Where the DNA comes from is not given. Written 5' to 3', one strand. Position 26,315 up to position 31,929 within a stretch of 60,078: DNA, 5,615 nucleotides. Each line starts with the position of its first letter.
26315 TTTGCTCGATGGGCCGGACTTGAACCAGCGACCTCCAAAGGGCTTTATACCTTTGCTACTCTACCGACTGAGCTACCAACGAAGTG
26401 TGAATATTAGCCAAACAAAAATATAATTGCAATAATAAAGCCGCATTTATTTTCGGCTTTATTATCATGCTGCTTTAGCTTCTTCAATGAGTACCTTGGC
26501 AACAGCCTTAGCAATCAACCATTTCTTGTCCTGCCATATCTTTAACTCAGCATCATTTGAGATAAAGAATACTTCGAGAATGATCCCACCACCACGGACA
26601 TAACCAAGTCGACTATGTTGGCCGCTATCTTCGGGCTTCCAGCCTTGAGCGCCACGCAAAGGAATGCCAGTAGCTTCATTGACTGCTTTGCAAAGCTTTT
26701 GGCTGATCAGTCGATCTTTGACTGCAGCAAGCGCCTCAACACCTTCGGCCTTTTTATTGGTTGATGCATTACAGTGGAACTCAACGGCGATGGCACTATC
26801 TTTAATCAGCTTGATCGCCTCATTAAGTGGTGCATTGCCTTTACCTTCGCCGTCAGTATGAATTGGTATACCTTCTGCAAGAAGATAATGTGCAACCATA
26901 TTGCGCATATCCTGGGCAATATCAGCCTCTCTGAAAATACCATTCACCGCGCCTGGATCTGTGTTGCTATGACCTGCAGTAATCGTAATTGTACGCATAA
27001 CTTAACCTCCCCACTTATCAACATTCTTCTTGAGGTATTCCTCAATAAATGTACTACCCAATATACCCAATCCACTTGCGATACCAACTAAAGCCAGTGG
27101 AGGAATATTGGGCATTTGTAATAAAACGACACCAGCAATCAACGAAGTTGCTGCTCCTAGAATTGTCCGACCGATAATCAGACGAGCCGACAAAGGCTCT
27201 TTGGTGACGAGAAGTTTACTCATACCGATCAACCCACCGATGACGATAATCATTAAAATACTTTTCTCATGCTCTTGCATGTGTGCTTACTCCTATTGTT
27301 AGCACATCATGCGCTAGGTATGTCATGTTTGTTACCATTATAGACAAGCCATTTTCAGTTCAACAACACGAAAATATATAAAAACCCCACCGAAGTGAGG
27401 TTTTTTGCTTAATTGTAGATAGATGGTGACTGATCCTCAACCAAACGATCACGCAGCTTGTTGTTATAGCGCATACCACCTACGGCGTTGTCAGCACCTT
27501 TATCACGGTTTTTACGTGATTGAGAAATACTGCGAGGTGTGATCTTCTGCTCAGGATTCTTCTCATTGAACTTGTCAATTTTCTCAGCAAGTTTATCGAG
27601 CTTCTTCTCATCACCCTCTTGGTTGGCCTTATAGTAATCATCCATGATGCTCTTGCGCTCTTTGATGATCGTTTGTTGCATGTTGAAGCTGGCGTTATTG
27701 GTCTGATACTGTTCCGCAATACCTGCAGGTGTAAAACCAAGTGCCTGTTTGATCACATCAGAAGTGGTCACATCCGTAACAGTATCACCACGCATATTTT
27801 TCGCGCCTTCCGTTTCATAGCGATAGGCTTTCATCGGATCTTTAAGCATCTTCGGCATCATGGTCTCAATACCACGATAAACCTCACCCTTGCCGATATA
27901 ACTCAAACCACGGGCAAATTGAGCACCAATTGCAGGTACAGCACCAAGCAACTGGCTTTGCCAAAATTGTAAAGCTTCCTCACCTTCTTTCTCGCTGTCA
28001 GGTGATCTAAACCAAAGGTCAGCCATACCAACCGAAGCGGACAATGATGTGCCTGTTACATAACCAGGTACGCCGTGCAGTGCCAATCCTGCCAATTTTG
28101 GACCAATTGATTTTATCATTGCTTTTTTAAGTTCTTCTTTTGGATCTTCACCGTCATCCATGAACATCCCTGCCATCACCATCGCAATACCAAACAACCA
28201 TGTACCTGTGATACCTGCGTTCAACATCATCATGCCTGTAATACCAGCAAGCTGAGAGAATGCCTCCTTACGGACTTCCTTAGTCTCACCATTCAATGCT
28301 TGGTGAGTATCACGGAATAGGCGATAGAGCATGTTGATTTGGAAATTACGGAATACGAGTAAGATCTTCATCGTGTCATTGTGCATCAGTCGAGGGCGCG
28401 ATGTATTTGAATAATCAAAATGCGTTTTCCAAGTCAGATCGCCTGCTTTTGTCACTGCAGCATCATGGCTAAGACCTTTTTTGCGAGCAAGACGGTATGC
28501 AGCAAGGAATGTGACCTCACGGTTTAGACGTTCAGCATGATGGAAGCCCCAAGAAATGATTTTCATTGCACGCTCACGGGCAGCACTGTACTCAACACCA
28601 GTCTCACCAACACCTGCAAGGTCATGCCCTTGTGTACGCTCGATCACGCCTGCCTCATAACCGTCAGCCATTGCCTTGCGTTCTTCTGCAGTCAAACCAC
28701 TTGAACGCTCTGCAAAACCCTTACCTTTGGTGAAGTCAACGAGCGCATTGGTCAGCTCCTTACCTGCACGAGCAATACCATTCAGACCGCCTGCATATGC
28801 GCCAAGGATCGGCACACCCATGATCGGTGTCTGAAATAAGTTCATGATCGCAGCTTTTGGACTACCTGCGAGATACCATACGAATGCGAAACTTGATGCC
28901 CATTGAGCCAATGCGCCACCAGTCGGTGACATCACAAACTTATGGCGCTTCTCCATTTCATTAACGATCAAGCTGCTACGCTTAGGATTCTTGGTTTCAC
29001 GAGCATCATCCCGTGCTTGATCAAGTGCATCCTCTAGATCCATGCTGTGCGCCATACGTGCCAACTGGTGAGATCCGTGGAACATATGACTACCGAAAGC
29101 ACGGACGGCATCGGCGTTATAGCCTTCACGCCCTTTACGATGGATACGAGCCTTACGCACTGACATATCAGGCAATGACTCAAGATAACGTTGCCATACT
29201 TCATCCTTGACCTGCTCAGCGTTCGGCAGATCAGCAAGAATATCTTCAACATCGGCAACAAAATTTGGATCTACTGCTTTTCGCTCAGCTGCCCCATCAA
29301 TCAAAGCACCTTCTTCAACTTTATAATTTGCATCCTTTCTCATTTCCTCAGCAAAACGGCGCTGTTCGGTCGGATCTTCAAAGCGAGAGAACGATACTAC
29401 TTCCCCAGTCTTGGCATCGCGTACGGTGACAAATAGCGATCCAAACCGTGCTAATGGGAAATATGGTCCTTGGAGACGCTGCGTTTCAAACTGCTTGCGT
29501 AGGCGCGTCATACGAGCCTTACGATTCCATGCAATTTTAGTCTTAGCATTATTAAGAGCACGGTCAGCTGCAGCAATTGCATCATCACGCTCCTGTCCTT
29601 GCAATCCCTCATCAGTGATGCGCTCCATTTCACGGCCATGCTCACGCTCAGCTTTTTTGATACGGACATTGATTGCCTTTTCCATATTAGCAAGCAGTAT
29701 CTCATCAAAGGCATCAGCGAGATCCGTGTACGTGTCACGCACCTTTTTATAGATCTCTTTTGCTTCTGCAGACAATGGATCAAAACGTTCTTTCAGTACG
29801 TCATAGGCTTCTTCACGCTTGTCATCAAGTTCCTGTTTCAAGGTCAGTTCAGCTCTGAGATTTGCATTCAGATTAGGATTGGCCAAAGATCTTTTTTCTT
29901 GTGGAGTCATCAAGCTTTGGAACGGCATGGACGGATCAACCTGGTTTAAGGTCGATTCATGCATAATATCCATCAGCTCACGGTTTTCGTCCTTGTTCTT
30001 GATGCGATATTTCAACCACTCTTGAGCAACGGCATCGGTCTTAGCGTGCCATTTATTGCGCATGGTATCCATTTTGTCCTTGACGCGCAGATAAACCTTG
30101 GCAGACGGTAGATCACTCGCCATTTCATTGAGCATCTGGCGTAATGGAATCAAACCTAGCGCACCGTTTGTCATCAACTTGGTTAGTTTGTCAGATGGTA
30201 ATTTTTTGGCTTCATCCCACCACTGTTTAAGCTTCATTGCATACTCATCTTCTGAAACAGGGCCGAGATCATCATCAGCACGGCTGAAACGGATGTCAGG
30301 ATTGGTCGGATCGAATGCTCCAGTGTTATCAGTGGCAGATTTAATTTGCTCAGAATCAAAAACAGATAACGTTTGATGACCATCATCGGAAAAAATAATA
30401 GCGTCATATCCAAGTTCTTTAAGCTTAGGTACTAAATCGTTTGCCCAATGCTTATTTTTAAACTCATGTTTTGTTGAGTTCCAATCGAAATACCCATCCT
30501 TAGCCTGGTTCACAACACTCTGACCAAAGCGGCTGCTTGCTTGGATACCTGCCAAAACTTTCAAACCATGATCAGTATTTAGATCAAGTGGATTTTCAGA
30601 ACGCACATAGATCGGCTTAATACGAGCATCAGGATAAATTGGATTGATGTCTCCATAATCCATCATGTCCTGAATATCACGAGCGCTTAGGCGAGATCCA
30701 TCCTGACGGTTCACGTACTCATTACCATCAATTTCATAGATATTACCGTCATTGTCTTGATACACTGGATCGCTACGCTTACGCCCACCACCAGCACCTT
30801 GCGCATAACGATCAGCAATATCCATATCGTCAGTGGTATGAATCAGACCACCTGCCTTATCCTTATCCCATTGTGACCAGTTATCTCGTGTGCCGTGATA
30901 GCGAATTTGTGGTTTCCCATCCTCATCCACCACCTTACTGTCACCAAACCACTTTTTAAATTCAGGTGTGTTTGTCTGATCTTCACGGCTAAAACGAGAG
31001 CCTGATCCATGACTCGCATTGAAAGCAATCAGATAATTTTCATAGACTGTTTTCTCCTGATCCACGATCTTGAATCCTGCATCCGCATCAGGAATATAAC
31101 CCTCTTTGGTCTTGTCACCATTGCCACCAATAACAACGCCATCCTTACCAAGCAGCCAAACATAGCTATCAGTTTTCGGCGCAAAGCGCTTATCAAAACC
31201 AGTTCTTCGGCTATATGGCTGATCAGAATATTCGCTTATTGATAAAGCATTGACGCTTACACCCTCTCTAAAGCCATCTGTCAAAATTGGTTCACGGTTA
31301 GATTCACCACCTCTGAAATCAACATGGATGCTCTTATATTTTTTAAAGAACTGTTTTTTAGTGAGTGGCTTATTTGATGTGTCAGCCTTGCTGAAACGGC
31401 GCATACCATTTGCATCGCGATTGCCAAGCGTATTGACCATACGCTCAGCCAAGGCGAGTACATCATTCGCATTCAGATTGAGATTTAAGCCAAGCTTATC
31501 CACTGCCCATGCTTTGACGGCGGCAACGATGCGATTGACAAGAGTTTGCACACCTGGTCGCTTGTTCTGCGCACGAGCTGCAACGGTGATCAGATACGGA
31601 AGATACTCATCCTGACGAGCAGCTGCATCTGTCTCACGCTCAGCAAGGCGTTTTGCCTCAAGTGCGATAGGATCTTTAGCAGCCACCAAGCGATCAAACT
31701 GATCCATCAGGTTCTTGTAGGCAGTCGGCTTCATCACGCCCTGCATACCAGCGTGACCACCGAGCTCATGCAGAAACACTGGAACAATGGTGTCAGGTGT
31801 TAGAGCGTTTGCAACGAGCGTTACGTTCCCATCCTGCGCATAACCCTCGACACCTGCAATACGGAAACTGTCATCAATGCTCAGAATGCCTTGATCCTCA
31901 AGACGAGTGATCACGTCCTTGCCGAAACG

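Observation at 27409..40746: Single 4,445-aa polyvalent protein occupying 22 percent of the genome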

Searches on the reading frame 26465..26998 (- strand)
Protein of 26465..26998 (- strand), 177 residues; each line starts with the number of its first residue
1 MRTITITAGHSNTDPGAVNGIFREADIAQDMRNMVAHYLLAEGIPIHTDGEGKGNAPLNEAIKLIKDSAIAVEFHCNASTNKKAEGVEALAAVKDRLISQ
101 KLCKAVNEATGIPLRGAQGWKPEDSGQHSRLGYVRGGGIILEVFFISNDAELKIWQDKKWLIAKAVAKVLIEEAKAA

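Call 48: search_protein_families(library=phrogs, proteins=[window:26465-26998:-], max_evalue=0.00001)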
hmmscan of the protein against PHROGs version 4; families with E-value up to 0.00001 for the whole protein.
window:26465-26998:- (177 aa): 2 families
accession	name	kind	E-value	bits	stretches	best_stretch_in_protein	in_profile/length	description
phrog_435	-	lysis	3.3e-45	156.1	1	1-171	112-282/556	endolysin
phrog_2742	-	lysis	1.6e-10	41.9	1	1-170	1-177/318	endolysin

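Call 74: search_protein_families(library=pfam, proteins=[window:26465-26998:-], max_evalue=0.01)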
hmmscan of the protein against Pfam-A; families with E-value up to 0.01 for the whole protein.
window:26465-26998:- (177 aa): 1 family
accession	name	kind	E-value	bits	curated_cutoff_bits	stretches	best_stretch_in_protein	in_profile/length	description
PF01520.23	Amidase_3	-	9.8e-21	75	27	1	4-170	1-172/174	N-acetylmuramoyl-L-alanine amidase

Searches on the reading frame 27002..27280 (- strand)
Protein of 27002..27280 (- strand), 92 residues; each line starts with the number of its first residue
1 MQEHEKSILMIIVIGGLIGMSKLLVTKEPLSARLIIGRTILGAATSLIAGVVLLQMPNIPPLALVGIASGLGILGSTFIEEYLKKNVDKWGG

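Call 48: search_protein_families(library=phrogs, proteins=[window:27002-27280:-], max_evalue=0.00001)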
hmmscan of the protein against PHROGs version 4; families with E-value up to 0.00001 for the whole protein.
window:27002-27280:- (92 aa): 1 family
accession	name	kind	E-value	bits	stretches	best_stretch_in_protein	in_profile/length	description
phrog_175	-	lysis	1.8e-33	115.4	1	1-90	1-90/97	holin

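Call 74: search_protein_families(library=pfam, proteins=[window:27002-27280:-], max_evalue=0.01)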
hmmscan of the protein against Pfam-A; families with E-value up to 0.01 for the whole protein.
window:27002-27280:- (92 aa): 1 family
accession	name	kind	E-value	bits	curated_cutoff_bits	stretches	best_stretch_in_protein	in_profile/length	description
PF04550.17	Phage_holin_3_2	-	4.1e-27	94.9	25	1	1-85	1-85/86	Phage holin family 2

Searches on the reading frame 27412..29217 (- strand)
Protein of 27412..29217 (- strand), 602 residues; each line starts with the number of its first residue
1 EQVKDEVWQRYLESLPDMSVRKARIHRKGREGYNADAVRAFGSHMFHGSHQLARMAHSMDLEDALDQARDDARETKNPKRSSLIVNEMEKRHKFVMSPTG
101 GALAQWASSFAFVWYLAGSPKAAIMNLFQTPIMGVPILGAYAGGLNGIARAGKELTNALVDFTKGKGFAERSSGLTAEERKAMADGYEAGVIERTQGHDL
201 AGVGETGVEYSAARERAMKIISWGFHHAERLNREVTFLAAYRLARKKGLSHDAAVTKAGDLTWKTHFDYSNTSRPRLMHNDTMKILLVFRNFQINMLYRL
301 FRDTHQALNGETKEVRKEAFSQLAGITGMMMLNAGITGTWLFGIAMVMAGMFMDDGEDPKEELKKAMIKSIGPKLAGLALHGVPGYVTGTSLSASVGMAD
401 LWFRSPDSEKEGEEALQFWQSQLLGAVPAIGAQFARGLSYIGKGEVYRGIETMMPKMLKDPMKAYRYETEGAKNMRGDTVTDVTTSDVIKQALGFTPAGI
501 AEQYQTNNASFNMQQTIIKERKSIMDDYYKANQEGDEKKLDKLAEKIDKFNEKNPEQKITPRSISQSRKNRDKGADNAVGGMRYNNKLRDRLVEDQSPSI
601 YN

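Call 11: search_protein_families(library=pfam, proteins=[window:27412-29217:-], max_evalue=1)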
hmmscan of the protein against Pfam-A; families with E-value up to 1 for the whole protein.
window:27412-29217:- (602 aa): 0 families

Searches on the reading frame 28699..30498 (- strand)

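Call 11: search_protein_families(library=pfam, proteins=[window:28699-30498:-], max_evalue=1)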
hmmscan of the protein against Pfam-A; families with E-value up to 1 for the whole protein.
window:28699-30498:- (600 aa): 2 families
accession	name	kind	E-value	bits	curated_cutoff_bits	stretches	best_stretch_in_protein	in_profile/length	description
PF18858.6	LPD39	-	4.2e-58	196.7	27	1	103-304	11-197/198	Large polyvalent protein associated domain 39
PF18760.7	ART-PolyVal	-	1.3e-08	36.2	31.2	1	7-62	85-140/140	ADP-Ribosyltransferase in polyvalent proteins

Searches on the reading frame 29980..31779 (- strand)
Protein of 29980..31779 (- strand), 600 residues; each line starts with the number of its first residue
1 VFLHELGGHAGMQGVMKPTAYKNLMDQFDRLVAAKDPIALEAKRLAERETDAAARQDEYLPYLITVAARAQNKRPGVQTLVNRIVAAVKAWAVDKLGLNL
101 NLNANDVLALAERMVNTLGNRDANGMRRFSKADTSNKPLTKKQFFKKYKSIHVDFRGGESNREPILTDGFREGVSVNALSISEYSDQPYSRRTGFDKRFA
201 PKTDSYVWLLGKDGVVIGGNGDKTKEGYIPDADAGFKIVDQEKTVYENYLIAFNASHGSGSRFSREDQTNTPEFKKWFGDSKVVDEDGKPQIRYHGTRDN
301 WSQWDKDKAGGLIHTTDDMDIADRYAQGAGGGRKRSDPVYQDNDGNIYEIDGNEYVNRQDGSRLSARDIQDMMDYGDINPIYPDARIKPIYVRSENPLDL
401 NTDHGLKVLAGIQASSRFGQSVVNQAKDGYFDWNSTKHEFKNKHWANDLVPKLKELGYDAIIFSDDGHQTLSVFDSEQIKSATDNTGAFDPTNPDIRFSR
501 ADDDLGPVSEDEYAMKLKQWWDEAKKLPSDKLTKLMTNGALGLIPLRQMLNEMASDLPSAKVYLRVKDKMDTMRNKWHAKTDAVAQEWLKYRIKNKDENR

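Call 11: search_protein_families(library=pfam, proteins=[window:29980-31779:-], max_evalue=1)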
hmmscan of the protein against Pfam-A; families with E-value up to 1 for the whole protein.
window:29980-31779:- (600 aa): 3 families
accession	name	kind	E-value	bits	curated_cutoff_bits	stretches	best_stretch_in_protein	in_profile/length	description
PF18760.7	ART-PolyVal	-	2e-19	71.2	31.2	2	374-489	43-140/140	ADP-Ribosyltransferase in polyvalent proteins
PF18858.6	LPD39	-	3.2e-19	69.8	27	1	530-599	11-79/198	Large polyvalent protein associated domain 39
PF04204.22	HTS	-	0.12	11.7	27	1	557-595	256-294/298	Homoserine O-succinyltransferase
